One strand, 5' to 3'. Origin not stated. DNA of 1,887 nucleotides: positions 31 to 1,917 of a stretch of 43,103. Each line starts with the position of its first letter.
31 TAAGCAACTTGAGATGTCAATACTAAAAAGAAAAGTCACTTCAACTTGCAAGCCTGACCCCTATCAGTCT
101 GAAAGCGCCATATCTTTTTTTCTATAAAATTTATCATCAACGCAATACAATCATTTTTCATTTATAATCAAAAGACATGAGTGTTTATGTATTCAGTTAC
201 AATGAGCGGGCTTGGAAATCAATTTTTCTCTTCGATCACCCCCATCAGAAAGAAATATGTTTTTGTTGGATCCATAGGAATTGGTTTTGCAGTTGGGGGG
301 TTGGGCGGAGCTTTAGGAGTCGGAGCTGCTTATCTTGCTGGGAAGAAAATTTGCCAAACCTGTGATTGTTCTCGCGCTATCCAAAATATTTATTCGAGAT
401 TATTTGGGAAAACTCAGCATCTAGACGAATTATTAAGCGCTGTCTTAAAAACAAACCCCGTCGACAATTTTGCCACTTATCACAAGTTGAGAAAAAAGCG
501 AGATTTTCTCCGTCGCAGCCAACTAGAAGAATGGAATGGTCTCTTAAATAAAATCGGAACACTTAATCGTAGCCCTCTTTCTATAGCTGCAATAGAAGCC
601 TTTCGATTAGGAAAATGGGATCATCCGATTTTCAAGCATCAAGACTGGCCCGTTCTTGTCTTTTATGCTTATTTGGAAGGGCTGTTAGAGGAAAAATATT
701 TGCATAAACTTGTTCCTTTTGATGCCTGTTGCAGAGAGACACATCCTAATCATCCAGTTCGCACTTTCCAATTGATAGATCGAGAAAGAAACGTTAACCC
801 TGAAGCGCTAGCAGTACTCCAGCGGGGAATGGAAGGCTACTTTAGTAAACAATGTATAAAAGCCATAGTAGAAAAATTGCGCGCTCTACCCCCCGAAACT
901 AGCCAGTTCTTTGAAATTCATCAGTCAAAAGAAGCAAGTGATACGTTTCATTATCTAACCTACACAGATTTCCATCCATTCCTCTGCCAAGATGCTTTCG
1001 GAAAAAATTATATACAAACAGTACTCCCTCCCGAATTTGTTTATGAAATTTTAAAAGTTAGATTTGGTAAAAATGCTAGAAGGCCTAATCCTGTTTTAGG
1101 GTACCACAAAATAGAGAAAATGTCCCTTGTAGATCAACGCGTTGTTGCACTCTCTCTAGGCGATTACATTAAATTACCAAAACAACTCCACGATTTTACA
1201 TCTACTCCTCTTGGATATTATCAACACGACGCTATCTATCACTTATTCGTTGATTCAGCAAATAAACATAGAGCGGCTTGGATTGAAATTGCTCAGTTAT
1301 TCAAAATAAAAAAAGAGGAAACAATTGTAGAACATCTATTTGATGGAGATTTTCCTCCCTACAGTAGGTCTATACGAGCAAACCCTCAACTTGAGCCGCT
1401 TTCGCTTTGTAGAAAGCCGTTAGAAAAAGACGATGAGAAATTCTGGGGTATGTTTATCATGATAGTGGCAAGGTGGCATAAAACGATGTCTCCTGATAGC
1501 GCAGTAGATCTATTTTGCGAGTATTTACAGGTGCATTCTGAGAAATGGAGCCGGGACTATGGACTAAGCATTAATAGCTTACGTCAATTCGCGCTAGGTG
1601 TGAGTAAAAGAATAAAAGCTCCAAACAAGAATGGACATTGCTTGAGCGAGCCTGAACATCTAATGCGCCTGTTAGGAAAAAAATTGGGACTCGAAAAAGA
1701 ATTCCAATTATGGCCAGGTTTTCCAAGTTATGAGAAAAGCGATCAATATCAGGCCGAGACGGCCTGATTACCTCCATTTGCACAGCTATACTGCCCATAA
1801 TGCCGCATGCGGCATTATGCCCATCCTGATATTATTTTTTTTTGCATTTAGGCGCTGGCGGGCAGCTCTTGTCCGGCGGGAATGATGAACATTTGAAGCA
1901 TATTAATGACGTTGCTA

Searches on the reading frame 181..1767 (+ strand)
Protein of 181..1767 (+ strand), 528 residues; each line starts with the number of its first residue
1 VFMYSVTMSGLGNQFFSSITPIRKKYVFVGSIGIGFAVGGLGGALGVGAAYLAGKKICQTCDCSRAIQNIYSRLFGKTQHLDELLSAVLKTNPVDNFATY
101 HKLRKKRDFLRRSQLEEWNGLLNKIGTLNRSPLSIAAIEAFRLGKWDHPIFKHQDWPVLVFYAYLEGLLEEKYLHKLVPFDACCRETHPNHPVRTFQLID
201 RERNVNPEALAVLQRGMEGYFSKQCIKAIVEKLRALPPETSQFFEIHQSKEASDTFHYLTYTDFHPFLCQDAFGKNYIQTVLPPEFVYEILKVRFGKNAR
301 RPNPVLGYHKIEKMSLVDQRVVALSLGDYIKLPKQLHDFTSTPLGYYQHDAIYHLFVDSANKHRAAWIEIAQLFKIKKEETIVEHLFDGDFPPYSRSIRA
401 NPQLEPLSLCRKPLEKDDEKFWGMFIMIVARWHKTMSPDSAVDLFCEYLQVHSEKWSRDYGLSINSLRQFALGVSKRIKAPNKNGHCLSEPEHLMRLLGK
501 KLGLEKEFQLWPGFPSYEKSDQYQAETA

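Call 9: search_protein_families(library=pfam, proteins=[window:181-1767:+])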
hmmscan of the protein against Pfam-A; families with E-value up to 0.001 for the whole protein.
window:181-1767:+ (528 aa): 0 families

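Call 79: search_protein_families(library=ncbifam, proteins=[window:181-1767:+], max_evalue=0.01)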
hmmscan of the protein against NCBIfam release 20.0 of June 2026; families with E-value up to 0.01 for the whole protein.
window:181-1767:+ (528 aa): 0 families

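Call 102: find_encoding_contigs(protein=window:181-1767:+, flank=10000, max_places=4)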
Protein window:181-1767:+ (528 aa): no gene with exactly this product is on record in the collection.
